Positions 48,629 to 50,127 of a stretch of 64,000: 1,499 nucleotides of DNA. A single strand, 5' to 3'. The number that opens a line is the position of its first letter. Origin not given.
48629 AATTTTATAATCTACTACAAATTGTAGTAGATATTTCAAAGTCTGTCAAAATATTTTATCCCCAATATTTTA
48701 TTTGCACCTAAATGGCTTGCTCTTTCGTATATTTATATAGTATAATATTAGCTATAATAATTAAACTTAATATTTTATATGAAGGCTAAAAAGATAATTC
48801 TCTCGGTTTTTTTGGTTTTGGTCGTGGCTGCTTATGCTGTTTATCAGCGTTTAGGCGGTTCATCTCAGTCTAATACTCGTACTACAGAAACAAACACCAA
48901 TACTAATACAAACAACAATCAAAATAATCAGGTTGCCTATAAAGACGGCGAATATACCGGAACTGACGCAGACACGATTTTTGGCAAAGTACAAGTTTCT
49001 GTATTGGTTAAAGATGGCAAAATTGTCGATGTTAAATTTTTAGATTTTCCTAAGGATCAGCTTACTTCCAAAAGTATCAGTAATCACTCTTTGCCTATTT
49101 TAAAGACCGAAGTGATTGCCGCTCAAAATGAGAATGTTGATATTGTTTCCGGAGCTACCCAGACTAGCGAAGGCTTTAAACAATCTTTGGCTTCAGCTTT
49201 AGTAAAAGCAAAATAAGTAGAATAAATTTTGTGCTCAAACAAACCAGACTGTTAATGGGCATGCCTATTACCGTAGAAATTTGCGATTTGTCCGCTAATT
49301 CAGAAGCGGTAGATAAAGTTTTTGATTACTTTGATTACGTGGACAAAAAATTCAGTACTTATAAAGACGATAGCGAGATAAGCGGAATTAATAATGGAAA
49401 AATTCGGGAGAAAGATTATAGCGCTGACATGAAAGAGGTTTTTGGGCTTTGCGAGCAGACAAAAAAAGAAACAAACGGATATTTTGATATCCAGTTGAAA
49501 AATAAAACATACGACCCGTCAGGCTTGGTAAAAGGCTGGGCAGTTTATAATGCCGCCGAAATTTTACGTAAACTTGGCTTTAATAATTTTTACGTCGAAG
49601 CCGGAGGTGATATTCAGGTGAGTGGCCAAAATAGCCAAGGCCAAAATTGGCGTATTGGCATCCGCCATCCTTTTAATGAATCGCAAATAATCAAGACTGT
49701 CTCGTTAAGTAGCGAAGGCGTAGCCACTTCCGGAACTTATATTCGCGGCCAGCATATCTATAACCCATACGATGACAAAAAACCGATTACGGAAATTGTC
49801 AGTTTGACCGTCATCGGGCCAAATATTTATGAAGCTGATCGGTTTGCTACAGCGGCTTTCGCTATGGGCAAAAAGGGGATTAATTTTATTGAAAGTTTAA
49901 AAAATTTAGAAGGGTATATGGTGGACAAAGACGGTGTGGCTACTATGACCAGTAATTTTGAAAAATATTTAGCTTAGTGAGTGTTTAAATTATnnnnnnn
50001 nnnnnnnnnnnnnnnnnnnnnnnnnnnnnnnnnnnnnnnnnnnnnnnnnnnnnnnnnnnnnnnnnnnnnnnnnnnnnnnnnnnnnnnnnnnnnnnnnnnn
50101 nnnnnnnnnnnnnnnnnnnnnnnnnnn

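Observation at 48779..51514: Compact extracytosolic flavinylation / electron-transfer operon: FMN_bind substrate, ApbE, and an RnfD-like-FNR fusion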

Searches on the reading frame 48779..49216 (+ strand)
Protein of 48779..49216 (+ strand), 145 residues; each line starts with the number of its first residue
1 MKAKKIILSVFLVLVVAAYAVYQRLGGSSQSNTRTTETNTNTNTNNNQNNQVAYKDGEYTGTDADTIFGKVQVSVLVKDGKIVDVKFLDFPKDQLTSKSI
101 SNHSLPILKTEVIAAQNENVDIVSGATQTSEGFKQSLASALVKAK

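Call 3: search_protein_families(library=pfam, proteins=[window:48779-49216:+], max_evalue=0.01)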
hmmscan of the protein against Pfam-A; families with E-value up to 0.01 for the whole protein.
window:48779-49216:+ (145 aa): 3 families
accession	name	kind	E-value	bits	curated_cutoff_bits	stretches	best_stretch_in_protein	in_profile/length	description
PF04205.19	FMN_bind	-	2.8e-09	37.9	22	1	69-141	4-76/77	FMN-binding domain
PF22156.1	Thiaminase_I-like_N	-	0.0016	18.9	27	1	58-124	33-100/136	Thiaminase I-like, N-terminal domain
PF21827.1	New_glue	-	0.0049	17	31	1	8-44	5-40/94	New glue protein family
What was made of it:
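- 48779..49216 (+): FMN_bind (NqrC/RnfG-like) protein, 145 aa. It has an N-terminal signal peptide or anchor (aa 1-22), a T/N-rich linker and an FMN_bind domain (aa 69-141). PF04205, E 2.8e-9 (call 3).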

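Call 4: search_protein_families(library=ncbifam, proteins=[window:48779-49216:+], max_evalue=0.01)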
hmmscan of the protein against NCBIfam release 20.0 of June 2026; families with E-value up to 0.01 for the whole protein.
window:48779-49216:+ (145 aa): 6 families
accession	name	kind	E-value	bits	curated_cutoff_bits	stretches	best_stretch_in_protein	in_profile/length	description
NF041941.1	lipo_FMN_PplA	exception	5e-08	32.5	325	1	8-144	7-163/302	extracellular electron transfer flavoprotein PplA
NF003747.0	PRK05346.1-2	equivalog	0.0033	16.7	336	1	101-137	199-235/260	Na(+)-translocating NADH-quinone reductase subunit C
TIGR01938.1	nqrC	equivalog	0.0051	16.5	144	1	102-141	202-242/251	NADH:ubiquinone reductase (Na(+)-transporting) subunit C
NF058647.1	lipo_LytA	equivalog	0.0053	17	110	0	4-67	2-57/107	acidic lipoprotein LytA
NF003748.0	PRK05346.1-4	equivalog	0.0056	16.1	455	0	103-140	209-246/265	Na(+)-translocating NADH-quinone reductase subunit C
NF006283.1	PRK08455.1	equivalog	0.0078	15.9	187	0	6-58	23-75/182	flagellar basal body-associated protein FliL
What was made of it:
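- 48779..49216 (+): It scores only 32.5 bits against the PplA model, whose cutoff is 325 (call 4).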

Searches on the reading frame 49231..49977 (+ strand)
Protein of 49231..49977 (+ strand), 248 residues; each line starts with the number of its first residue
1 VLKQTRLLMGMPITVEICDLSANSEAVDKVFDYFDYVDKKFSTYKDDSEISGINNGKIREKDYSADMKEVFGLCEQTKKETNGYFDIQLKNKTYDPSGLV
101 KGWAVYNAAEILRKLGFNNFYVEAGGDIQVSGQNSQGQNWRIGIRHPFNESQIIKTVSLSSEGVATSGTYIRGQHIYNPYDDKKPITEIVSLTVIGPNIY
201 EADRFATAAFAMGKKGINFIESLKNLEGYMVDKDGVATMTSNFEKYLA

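Call 3: search_protein_families(library=pfam, proteins=[window:49231-49977:+], max_evalue=0.01)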
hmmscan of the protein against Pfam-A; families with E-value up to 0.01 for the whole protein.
window:49231-49977:+ (248 aa): 1 family
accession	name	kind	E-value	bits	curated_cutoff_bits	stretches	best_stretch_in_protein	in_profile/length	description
PF02424.20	ApbE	-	6.6e-43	147.6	25.6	2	95-229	127-265/266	ApbE family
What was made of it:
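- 49231..49977 (+): Short, leaderless ApbE-family FAD:protein FMN transferase, 248 aa, GTG start. PF02424, E 6.6e-43 (call 3).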

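Call 4: search_protein_families(library=ncbifam, proteins=[window:49231-49977:+], max_evalue=0.01)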
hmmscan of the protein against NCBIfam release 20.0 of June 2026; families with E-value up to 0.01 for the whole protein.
window:49231-49977:+ (248 aa): 1 family
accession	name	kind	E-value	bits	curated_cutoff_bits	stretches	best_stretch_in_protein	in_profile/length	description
NF007774.0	PRK10461.1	equivalog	2.1e-21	76.2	498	1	80-246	167-345/351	FAD:protein FMN transferase ApbE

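Call 33: find_homologous_proteins(query=window:49231-49977:+, max_evalue=0.00001)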
Query window:49231-49977:+ (248 aa): 8000 proteins with E <= 0.00001 among 8000 candidates; the best 120 are listed.
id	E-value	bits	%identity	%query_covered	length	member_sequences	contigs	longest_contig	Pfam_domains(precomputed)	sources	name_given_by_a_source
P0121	1.9e-162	556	100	100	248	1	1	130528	PF02424.21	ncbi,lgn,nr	ncbi:MAG TPA: FAD:protein FMN transferase [Candidatus Udaeobacter sp.]|nr:FAD:protein FMN transferas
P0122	4.8e-139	480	85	100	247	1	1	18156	PF02424.21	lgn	-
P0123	5.6e-118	411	73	100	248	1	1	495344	PF02424.21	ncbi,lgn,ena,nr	ncbi:MAG: ApbE family lipoprotein [Parcubacteria group bacterium Gr01-1014_13]|nr:MAG: ApbE family l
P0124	1.1e-115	403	73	99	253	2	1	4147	PF02424.21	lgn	-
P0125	1.5e-115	403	74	96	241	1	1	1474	PF02424.21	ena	-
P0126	7.9e-113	394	72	96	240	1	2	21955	PF02424.21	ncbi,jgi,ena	-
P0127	1.5e-112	393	73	96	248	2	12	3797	PF02424.21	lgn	-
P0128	3.0e-112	392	74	96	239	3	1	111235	PF02424.21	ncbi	-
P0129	3.9e-112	392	73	97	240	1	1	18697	PF02424.21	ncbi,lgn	-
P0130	4.7e-112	391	72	96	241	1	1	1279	PF02424.21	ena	-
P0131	5.6e-112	391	69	100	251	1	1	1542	PF02424.21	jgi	jgi:thiamine biosynthesis lipoprotein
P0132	1.7e-111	390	69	99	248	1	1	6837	PF02424.21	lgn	-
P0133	5.0e-111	388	72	97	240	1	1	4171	PF02424.21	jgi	jgi:thiamine biosynthesis lipoprotein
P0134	2.0e-110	386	70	99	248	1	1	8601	PF02424.21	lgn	-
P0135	4.8e-110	385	72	97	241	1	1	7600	PF02424.21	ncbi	-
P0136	6.2e-110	384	70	97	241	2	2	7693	PF02424.21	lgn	-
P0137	2.5e-109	382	67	99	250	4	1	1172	PF02424.21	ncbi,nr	ncbi:MAG: FAD:protein FMN transferase [Ignavibacteriae bacterium]|nr:FAD:protein FMN transferase [Ig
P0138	1.4e-108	380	68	99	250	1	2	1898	PF02424.21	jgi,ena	-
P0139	4.9e-108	378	68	100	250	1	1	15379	PF02424.21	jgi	jgi:FAD:protein FMN transferase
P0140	1.4e-107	377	68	100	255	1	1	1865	PF02424.21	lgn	-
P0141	1.9e-107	376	66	100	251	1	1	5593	PF02424.21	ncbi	-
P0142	2.1e-107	376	70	99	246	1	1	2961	PF02424.21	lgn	-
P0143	3.4e-107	375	67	99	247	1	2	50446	PF02424.21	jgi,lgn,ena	-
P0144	5.1e-107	375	66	100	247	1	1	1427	PF02424.21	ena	-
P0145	5.1e-107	375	67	99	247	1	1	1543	PF02424.21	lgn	-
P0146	9.2e-107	374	67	99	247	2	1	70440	PF02424.21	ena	-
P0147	1.7e-106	373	68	98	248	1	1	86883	PF02424.21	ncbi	-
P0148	3.7e-106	372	69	97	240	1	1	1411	PF02424.21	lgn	-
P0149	5.8e-106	371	66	98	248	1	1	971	PF02424.21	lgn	-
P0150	9.4e-106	371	70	96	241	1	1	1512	PF02424.21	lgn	-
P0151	9.4e-106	371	69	95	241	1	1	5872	PF02424.21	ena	-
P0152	9.8e-106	371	66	99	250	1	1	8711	PF02424.21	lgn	-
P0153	1.1e-105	371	67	100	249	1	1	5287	PF02424.21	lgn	-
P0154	1.1e-105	370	67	100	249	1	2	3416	PF02424.21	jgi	jgi:thiamine biosynthesis lipoprotein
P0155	1.2e-105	370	68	97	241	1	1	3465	PF02424.21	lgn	-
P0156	2.0e-105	370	66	99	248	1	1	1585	PF02424.21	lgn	-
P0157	4.3e-105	369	65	99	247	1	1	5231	PF02424.21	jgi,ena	jgi:thiamine biosynthesis lipoprotein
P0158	5.0e-105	368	65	99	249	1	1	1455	PF02424.21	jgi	-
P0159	5.4e-105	368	67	96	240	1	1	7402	PF02424.21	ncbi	-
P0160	5.8e-105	368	67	99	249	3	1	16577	PF02424.21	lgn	-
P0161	6.8e-105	368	66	100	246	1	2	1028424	PF02424.21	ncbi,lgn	-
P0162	7.0e-105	368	67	96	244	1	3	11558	PF02424.21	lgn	-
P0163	7.4e-105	368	64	100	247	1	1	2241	PF02424.21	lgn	-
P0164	9.0e-105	368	65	99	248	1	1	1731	PF02424.21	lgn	-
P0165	1.1e-104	367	66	100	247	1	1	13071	PF02424.21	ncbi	-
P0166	1.3e-104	367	64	99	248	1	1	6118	PF02424.21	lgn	-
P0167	1.5e-104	367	66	97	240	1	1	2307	PF02424.21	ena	-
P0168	1.5e-104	367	69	96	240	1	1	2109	PF02424.21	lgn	-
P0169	1.6e-104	367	66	99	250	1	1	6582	PF02424.21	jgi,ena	-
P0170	2.0e-104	366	64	100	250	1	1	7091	PF02424.21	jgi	jgi:FAD:protein FMN transferase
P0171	2.1e-104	366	68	96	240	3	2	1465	PF02424.21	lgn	-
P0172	2.5e-104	366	66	100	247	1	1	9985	PF02424.21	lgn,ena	-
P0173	3.8e-104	365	64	99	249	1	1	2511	PF02424.21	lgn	-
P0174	3.9e-104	365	67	99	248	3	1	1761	PF02424.21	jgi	jgi:thiamine biosynthesis lipoprotein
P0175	4.7e-104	365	63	99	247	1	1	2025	PF02424.21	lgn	-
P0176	4.8e-104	365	65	99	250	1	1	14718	PF02424.21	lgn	-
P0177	5.1e-104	365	68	96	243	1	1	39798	PF02424.21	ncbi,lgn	-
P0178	8.2e-104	364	68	95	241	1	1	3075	PF02424.21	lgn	-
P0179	9.1e-104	364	64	99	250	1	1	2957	PF02424.21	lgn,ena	-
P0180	9.5e-104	364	67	99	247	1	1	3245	PF02424.21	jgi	jgi:FAD:protein FMN transferase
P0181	9.8e-104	364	65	99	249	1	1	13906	PF02424.21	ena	-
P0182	1.2e-103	364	66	99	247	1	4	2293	PF02424.21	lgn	-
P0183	1.5e-103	364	67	99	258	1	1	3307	PF02424.21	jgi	jgi:FAD:protein FMN transferase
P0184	1.5e-103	363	65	99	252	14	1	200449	PF02424.21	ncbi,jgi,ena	jgi:FAD:protein FMN transferase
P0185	1.7e-103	363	67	100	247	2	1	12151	PF02424.21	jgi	jgi:thiamine biosynthesis lipoprotein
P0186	1.9e-103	363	65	99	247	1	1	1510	PF02424.21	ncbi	-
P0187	1.9e-103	363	66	99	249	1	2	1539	PF02424.21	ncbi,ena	-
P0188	2.3e-103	363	65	99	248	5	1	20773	PF02424.21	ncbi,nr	ncbi:MAG: FAD:protein FMN transferase [Chloroflexi bacterium]|nr:FAD:protein FMN transferase [Chloro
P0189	2.4e-103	363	66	99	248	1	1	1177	PF02424.21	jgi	jgi:thiamine biosynthesis lipoprotein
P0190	2.6e-103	363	65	99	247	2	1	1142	PF02424.21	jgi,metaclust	metaclust:\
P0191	2.6e-103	363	68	96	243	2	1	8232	PF02424.21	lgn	-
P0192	2.8e-103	363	64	100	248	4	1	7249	PF02424.21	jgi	jgi:thiamine biosynthesis lipoprotein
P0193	2.8e-103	363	64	100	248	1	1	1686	PF02424.21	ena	-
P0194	3.0e-103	363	64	99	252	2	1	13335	PF02424.21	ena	-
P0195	3.0e-103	363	67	97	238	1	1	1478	PF02424.21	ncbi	-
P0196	3.3e-103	362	64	99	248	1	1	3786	PF02424.21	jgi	jgi:FAD:protein FMN transferase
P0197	3.4e-103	362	64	100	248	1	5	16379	PF02424.21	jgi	jgi:thiamine biosynthesis lipoprotein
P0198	3.4e-103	362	66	99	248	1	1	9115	PF02424.21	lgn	-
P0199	3.6e-103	362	67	99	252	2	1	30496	PF02424.21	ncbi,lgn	-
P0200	4.1e-103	362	61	100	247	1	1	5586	PF02424.21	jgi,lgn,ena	-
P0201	4.5e-103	362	66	97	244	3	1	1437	PF02424.21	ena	-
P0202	5.3e-103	362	65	99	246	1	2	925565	PF02424.21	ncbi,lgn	-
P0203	5.9e-103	362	63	99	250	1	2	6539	PF02424.21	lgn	-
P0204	6.2e-103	362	64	100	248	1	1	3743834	PF02424.21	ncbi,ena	-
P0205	6.6e-103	361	65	99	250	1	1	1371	PF02424.21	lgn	-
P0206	8.4e-103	361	65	99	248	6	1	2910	PF02424.21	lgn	-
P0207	8.4e-103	361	62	99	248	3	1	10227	PF02424.21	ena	-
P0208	9.5e-103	361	68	96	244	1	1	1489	PF02424.21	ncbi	-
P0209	1.1e-102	361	65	99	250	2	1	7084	PF02424.21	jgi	jgi:thiamine biosynthesis lipoprotein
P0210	1.1e-102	361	64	99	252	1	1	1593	PF02424.21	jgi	jgi:thiamine biosynthesis lipoprotein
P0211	1.2e-102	361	63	99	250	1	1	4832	PF02424.21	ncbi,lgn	-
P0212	1.2e-102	361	67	95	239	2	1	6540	PF02424.21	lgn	-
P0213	1.2e-102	361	63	100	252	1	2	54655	PF02424.21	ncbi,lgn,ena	-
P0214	1.3e-102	360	66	97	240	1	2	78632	PF02424.21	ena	-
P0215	1.5e-102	360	64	99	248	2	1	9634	PF02424.21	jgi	-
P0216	1.5e-102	360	66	99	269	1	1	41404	PF02424.21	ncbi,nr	ncbi:MAG: FAD:protein FMN transferase [Patescibacteria group bacterium]|nr:FAD:protein FMN transfera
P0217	1.5e-102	360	65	99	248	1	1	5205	PF02424.21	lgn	-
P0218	1.7e-102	360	66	100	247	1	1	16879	PF02424.21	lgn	-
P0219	2.1e-102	360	63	100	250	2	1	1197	PF02424.21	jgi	jgi:FAD:protein FMN transferase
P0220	2.2e-102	360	61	100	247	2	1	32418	PF02424.21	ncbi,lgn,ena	-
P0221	2.2e-102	360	66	99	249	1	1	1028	PF02424.21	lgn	-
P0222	2.7e-102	359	65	98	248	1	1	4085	PF02424.21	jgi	-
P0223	2.9e-102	359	67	96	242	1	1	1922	PF02424.21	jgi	jgi:thiamine biosynthesis lipoprotein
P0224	3.2e-102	359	61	100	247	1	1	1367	PF02424.21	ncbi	-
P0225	3.2e-102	359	64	99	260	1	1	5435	PF02424.21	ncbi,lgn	-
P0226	3.4e-102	359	64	99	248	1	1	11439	PF02424.21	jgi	jgi:FAD:protein FMN transferase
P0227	3.5e-102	359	68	96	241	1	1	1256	PF02424.21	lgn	-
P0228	3.8e-102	359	65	99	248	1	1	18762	PF02424.21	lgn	-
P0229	4.0e-102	359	64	100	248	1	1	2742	PF02424.21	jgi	jgi:thiamine biosynthesis lipoprotein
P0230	4.0e-102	359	63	99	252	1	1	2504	PF02424.21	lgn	-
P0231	4.3e-102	359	64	99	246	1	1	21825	PF02424.21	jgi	jgi:FAD:protein FMN transferase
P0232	4.5e-102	359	63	99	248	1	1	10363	PF02424.21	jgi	jgi:thiamine biosynthesis lipoprotein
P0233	4.5e-102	359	64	99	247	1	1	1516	PF02424.21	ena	-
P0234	4.5e-102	359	65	99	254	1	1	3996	PF02424.21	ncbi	-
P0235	4.8e-102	359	65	99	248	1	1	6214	PF02424.21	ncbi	-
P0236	5.0e-102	359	67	96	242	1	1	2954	PF02424.21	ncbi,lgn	-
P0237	5.6e-102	358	67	99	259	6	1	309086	PF02424.21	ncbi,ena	-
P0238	5.7e-102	358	65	99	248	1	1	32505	PF02424.21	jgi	jgi:FAD:protein FMN transferase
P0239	5.7e-102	358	64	100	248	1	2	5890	PF02424.21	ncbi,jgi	jgi:thiamine biosynthesis lipoprotein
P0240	5.9e-102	358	65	99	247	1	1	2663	PF02424.21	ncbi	ncbi:MAG TPA: FAD:protein FMN transferase [Anaerolineales bacterium]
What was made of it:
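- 49231..49977 (+): The 120 best homologues are 238-269 aa long (call 33).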

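Call 34: search_solved_structures(query=window:49231-49977:+, max_evalue=0.001, show_alignments=3)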
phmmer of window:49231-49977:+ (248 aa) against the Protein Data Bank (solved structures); distinct sequences matched with E-value up to 0.001: 13.
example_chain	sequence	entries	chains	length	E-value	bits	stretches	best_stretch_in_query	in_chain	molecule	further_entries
4xgw_A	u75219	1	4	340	5.5e-18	68.6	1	83-239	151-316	FAD:protein FMN transferase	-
2o18_A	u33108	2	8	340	1.9e-17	66.8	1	83-239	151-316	Thiamine biosynthesis lipoprotein apbE | FAD:protein FMN transferase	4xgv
3pnd_A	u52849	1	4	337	1.6e-16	63.8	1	91-238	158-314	Thiamine biosynthesis lipoprotein ApbE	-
4xgx_A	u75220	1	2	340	3.2e-16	62.8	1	83-239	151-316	FAD:protein FMN transferase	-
6nxi_A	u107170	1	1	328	7.5e-16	61.6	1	94-227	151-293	FAD:protein FMN transferase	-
6nxj_A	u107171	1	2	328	1.2e-14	57.7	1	94-227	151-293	FAD:protein FMN transferase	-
5mgy_H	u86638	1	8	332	8.6e-14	54.9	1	95-242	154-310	FAD:protein FMN transferase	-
7esa_A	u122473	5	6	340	2.5e-12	50.1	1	91-241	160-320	FAD:protein FMN transferase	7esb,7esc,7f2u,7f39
1vrm_A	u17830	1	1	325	1.5e-10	44.2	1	89-216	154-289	hypothetical protein TM1553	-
4xdt_A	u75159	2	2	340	3.8e-06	29.9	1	106-215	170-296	FAD:protein FMN transferase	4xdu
4ifu_A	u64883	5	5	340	3.3e-05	26.8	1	106-215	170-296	FAD:protein FMN transferase | Thiamine biosynthesis lipoprotein ApbE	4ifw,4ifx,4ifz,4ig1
7mgt_A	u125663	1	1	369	4.1e-05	26.5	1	107-215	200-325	FAD:protein FMN transferase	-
4xdr_A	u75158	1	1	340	0.00044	23.1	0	106-215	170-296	FAD:protein FMN transferase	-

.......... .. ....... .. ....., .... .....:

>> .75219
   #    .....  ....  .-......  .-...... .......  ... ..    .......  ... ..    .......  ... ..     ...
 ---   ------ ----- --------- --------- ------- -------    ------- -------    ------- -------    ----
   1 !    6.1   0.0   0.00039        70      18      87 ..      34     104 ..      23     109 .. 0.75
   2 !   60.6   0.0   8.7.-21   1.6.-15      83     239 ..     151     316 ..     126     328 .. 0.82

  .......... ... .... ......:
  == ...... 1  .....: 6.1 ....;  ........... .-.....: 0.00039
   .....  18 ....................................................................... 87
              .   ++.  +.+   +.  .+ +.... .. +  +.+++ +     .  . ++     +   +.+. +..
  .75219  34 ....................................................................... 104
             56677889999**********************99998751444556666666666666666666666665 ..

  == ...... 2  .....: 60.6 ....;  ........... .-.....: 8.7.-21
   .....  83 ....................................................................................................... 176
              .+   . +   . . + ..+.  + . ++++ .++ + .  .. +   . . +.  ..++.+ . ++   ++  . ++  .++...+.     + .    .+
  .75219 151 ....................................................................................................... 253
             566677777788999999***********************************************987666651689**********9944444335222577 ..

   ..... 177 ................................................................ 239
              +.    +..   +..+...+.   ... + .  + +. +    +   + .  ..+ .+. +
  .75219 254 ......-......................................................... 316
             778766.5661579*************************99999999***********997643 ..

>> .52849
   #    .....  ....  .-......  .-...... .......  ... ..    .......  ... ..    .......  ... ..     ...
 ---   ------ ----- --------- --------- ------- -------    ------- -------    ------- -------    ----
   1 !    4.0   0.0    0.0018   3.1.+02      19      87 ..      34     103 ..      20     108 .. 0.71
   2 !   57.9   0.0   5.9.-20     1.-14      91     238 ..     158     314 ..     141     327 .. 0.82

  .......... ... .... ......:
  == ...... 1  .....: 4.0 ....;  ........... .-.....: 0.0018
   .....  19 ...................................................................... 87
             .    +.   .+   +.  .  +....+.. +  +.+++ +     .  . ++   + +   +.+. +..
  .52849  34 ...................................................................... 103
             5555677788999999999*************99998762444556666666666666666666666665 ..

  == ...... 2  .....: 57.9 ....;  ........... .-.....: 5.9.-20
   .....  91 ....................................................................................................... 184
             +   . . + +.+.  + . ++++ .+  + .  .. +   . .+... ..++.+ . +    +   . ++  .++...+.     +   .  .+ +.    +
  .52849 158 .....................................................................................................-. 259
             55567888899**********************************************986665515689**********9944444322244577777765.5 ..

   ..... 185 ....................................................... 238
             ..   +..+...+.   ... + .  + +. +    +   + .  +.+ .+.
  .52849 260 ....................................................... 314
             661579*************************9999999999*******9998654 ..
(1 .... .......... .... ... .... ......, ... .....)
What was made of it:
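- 49231..49977 (+): It aligns to E. coli and Salmonella ApbE structures and keeps the TSGxY, H-I-x-x-P and EAD..AT stretches, but lacks E. coli residues of about 105-150 (call 34).
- On ApbE FAD:protein FMN transferase: Alignment to E. coli and Salmonella ApbE structures keeps the TSGxY, H-I-x-x-P and EAD..AT stretches (call 34).
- The ApbE residues aligned to the FAD and Mg sites of active transferases are conserved (call 34).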
